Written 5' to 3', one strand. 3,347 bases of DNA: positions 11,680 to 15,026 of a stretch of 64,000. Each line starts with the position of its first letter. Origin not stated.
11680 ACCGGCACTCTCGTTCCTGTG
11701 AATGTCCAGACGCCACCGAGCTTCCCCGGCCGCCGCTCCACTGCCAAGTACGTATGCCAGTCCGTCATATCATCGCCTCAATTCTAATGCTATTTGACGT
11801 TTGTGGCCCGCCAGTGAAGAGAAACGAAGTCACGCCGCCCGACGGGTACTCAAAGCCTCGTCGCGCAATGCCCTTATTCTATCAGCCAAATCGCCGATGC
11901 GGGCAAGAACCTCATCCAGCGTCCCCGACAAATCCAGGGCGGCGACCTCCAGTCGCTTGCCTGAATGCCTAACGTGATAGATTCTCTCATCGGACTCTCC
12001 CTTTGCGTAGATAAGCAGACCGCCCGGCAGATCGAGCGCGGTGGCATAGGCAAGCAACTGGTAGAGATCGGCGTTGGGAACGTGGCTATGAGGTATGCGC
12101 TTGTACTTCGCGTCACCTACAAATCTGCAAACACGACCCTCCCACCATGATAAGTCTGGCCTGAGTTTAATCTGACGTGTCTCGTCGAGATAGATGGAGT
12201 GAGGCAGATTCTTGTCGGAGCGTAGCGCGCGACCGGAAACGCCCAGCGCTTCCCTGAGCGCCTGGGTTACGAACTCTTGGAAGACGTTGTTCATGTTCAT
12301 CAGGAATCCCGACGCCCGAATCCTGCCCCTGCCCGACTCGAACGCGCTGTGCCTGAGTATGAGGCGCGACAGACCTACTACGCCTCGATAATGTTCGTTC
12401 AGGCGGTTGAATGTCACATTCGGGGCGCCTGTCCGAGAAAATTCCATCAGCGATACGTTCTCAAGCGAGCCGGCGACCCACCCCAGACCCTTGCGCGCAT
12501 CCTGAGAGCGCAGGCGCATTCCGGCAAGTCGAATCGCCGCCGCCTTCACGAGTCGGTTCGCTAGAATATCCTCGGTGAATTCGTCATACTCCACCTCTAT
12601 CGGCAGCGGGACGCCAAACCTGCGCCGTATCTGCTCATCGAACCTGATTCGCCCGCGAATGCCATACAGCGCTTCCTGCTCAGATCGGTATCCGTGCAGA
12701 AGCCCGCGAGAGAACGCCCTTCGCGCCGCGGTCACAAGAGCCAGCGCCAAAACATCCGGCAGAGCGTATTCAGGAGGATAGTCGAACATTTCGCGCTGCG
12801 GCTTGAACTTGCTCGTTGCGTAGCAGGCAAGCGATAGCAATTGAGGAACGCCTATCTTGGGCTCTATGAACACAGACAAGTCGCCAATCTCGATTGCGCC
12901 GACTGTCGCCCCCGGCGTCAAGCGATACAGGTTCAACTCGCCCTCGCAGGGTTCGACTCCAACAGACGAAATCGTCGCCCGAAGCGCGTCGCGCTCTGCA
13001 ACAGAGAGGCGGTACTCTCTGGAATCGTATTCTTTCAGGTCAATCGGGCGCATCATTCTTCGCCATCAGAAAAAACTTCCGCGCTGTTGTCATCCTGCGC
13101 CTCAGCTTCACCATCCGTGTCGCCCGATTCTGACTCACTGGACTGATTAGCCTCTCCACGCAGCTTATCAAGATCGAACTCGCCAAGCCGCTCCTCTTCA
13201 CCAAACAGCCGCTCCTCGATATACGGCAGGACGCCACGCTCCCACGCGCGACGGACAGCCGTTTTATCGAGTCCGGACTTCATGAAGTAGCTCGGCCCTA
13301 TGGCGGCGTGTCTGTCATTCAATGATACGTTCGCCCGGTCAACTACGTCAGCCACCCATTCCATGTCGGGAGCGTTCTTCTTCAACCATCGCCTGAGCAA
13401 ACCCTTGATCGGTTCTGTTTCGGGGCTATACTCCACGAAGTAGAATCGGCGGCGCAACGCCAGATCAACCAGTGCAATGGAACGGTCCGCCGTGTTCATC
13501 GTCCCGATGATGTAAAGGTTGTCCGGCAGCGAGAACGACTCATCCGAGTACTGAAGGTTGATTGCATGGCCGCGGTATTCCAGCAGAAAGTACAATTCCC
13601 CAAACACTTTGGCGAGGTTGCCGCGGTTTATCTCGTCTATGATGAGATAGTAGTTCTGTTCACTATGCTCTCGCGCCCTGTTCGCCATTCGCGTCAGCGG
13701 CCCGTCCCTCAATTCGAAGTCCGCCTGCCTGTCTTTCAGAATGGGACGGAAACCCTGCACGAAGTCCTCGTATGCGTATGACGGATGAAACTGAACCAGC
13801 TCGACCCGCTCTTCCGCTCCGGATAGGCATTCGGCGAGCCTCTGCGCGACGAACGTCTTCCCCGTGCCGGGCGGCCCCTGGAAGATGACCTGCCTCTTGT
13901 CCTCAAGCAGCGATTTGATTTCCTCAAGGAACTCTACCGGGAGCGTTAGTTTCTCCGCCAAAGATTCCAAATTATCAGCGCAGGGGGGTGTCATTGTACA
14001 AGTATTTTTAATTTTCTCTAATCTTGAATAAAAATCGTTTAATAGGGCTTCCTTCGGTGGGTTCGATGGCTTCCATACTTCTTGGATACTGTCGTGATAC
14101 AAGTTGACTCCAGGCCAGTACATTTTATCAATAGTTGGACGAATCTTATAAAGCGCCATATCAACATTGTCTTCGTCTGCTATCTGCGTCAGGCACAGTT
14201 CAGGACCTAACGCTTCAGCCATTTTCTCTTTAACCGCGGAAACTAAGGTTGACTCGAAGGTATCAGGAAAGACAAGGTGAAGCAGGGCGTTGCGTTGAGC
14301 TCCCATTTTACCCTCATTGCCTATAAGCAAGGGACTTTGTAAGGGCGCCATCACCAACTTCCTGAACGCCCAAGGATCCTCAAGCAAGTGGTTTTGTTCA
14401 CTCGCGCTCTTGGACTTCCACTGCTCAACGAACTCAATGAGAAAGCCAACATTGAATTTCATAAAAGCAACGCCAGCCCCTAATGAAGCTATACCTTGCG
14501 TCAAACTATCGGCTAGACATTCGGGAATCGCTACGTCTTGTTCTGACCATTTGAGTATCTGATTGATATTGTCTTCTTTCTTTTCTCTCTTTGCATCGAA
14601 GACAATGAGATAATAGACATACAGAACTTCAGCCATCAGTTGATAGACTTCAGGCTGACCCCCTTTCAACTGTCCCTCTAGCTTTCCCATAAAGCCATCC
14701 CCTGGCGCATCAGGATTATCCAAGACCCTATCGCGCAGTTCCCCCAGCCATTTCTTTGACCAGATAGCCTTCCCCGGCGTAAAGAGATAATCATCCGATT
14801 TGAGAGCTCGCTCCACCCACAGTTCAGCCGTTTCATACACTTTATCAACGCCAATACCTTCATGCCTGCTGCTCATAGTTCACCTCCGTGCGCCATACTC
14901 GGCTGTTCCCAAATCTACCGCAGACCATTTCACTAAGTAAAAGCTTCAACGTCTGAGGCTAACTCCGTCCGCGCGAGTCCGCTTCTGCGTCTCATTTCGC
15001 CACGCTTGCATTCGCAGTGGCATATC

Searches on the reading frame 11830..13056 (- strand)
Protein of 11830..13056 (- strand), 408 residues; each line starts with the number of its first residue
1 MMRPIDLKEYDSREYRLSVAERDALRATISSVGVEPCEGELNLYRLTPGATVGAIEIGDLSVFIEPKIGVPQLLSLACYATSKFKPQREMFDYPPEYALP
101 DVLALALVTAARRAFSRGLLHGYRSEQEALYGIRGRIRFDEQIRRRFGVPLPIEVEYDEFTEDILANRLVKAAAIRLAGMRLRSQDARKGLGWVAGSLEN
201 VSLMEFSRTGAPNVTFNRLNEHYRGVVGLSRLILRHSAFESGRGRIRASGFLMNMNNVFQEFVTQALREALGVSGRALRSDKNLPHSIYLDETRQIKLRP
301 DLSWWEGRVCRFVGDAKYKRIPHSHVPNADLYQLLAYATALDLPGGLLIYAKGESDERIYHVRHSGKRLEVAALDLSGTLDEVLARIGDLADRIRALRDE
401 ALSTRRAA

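Call 23: search_protein_families(library=pfam, proteins=[window:11830-13056:-], max_evalue=0.00001)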
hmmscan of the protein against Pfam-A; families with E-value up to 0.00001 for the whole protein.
window:11830-13056:- (408 aa): 1 family
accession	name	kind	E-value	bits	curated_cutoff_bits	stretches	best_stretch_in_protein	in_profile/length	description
PF10117.15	McrBC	-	1.9e-51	175.3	23.9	1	49-351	4-318/318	McrBC 5-methylcytosine restriction system component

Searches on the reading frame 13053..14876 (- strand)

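Call 23: search_protein_families(library=pfam, proteins=[window:13053-14876:-], max_evalue=0.00001)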
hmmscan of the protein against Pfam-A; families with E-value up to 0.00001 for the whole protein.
window:13053-14876:- (607 aa): 2 families
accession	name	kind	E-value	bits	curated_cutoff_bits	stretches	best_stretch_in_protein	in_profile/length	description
PF07728.20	AAA_5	-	1.9e-22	80.2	22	1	330-478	2-139/139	AAA domain (dynein-related subfamily)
PF13401.12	AAA_22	-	2.5e-06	28.3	27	1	330-433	8-109/130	AAA domain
